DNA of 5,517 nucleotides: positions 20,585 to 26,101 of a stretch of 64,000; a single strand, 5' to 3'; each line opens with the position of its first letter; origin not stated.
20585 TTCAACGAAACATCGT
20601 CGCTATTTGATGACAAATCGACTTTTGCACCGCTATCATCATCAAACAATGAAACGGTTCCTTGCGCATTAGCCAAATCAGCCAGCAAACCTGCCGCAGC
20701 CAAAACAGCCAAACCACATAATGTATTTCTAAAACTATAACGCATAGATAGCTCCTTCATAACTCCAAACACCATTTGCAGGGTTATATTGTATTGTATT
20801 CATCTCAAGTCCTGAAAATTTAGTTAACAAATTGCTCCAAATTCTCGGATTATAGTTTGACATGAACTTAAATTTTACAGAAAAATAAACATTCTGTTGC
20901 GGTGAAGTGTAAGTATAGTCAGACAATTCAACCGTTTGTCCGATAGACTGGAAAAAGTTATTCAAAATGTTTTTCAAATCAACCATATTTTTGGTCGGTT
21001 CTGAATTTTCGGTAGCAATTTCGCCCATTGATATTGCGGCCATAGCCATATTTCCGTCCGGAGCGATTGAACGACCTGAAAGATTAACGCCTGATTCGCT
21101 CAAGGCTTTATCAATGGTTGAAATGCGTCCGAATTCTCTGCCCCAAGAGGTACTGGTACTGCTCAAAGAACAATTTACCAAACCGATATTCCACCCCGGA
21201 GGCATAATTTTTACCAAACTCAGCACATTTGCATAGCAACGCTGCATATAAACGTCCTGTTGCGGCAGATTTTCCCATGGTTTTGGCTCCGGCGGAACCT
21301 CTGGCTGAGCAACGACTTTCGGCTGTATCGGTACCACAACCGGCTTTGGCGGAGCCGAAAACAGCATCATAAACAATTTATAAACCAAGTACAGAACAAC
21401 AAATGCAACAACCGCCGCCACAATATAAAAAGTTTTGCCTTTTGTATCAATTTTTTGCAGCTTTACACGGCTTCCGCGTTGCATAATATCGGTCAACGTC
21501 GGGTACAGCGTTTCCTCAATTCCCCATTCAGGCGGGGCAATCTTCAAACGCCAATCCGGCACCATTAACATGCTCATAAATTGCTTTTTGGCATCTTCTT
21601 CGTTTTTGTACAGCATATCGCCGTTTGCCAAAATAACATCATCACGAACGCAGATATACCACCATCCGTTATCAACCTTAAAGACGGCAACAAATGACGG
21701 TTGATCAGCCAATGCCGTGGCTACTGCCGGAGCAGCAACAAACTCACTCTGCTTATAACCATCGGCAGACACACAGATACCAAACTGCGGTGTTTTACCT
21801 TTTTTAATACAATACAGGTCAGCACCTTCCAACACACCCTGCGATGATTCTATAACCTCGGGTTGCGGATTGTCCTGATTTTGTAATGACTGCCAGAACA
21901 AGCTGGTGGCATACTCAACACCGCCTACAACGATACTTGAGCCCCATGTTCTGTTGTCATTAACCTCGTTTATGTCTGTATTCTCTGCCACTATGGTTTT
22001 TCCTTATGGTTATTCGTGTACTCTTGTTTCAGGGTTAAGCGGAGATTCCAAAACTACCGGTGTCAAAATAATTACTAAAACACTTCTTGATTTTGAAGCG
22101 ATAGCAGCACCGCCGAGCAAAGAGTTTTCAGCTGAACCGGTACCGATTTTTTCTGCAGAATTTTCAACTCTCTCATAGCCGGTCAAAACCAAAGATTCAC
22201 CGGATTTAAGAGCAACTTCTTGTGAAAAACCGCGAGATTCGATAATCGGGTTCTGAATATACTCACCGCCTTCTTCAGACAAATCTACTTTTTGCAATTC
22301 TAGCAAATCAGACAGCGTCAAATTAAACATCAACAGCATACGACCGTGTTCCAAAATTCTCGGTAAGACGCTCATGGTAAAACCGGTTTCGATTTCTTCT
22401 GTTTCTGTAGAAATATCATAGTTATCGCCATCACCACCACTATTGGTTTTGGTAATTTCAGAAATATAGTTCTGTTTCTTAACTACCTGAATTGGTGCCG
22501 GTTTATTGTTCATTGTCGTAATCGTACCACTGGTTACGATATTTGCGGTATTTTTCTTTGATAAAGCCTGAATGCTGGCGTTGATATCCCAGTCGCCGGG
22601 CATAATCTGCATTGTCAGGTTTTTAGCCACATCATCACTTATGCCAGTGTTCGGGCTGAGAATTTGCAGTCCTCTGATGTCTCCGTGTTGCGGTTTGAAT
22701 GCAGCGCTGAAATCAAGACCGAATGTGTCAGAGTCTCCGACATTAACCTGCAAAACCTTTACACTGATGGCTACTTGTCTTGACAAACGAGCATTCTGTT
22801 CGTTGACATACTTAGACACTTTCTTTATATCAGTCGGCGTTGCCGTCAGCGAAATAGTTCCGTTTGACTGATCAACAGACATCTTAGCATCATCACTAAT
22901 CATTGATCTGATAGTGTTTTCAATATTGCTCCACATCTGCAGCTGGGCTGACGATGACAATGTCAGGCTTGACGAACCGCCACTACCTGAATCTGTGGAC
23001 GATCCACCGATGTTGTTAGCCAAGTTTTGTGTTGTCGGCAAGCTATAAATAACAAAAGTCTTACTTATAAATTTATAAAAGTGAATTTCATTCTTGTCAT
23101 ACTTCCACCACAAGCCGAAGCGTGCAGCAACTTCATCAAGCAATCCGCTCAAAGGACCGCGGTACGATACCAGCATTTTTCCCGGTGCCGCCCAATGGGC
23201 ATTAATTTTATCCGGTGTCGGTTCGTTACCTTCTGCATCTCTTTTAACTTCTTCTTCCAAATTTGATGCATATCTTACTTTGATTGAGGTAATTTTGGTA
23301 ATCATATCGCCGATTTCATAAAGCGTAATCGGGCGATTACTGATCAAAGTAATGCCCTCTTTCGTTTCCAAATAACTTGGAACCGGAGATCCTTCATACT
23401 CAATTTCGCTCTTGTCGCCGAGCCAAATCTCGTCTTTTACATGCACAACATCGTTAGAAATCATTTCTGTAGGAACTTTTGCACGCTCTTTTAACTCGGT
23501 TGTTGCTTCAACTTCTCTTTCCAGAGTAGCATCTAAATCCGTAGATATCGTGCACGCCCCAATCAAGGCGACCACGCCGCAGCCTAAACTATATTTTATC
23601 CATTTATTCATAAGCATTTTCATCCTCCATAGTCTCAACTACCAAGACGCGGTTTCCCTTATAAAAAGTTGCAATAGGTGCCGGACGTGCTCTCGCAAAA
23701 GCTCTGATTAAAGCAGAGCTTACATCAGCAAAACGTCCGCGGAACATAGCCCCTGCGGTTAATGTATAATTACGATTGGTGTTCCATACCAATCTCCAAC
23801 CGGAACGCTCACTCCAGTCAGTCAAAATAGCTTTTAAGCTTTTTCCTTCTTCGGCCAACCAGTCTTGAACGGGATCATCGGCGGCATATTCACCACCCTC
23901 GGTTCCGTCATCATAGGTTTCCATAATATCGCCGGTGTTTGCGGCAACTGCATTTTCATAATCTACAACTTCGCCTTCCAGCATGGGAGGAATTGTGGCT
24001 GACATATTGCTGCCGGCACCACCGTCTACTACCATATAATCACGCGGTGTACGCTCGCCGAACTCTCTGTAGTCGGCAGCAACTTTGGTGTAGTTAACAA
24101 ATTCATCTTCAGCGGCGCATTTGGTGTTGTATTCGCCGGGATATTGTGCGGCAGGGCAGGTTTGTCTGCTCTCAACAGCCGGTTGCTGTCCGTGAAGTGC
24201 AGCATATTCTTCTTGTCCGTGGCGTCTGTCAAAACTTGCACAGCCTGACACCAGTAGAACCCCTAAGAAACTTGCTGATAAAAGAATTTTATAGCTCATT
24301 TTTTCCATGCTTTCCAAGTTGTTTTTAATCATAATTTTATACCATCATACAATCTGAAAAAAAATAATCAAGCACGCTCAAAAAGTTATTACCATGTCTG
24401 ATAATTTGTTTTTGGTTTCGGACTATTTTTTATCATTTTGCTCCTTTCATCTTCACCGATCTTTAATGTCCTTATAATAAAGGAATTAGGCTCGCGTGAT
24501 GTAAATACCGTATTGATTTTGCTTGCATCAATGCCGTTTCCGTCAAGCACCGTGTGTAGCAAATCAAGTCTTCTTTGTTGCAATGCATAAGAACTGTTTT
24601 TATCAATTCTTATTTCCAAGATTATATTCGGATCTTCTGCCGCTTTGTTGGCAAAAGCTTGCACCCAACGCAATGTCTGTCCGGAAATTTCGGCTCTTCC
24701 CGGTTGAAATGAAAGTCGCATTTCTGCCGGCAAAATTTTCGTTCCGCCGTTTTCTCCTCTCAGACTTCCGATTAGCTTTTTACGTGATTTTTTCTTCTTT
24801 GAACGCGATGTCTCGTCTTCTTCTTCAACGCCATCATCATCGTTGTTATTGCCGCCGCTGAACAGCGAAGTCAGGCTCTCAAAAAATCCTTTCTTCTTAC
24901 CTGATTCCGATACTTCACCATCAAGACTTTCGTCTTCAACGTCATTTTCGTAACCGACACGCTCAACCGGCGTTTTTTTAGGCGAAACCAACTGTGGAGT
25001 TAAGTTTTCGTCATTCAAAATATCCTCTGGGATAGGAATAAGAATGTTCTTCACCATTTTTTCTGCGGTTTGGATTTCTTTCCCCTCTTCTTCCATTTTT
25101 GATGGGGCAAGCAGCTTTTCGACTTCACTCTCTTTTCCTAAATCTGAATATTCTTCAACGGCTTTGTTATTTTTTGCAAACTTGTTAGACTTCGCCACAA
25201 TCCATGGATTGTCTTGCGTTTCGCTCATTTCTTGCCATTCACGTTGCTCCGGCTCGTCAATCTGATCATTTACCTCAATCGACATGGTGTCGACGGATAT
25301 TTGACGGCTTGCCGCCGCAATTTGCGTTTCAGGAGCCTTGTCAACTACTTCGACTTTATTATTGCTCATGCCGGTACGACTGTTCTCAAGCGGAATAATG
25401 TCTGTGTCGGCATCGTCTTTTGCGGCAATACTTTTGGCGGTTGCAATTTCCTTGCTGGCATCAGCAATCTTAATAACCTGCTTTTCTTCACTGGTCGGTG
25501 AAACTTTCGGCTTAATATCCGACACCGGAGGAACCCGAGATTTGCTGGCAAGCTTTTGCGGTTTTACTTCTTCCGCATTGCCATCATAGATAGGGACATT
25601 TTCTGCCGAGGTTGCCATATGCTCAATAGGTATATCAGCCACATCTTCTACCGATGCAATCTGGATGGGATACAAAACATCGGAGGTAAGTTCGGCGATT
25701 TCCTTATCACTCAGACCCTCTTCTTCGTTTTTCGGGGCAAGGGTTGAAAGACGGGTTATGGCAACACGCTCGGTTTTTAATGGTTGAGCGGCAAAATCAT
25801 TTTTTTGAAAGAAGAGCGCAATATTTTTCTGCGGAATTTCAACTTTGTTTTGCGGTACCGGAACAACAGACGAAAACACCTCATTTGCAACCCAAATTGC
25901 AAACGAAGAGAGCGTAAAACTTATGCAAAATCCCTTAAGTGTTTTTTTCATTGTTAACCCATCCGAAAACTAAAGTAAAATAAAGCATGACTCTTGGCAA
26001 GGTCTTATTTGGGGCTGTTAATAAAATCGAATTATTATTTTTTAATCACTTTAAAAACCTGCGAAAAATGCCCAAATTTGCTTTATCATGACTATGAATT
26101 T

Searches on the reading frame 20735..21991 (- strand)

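Call 8: search_protein_families(library=pfam, proteins=[window:20735-21991:-], max_evalue=0.001)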
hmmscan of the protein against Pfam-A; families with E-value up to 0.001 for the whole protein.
window:20735-21991:- (418 aa): 1 family
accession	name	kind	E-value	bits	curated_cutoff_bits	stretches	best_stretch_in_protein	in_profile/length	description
PF06864.17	PAP_PilO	-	2.8e-11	43.4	26.7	1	31-417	5-419/419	Pilin accessory protein (PilO)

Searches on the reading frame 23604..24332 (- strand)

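Call 8: search_protein_families(library=pfam, proteins=[window:23604-24332:-], max_evalue=0.001)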
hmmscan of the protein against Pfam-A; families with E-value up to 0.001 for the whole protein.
window:23604-24332:- (242 aa): 1 family
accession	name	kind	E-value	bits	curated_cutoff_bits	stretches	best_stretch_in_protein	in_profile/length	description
PF10671.14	TcpQ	-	7.8e-16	58.4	27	1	156-233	1-78/80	Toxin co-regulated pilus biosynthesis protein Q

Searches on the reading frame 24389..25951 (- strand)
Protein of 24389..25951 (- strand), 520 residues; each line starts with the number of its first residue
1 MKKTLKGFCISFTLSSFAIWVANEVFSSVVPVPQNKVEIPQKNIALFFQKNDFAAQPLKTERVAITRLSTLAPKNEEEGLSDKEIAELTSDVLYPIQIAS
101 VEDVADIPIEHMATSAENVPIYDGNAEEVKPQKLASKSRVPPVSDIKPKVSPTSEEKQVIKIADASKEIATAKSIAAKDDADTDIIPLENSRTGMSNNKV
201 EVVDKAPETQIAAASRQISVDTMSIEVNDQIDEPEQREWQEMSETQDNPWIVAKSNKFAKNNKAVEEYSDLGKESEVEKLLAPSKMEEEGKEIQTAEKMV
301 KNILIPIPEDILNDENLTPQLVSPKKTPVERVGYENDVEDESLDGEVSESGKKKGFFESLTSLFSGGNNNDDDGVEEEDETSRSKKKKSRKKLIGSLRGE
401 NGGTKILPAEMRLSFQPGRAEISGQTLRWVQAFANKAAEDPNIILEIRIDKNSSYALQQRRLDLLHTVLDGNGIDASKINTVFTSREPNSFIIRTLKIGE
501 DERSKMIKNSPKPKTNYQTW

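Call 9: search_protein_families(library=pfam, proteins=[window:24389-25951:-], max_evalue=0.001)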
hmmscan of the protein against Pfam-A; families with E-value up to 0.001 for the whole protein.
window:24389-25951:- (520 aa): 0 families

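Call 49: search_protein_families(library=pfam, proteins=[window:24389-25951:-], max_evalue=1)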
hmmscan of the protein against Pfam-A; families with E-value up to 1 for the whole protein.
window:24389-25951:- (520 aa): 1 family
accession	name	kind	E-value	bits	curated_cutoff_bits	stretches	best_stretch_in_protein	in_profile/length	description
PF05979.17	DUF896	-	0.018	15.3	24.2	0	112-134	41-63/64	Bacterial protein of unknown function (DUF896)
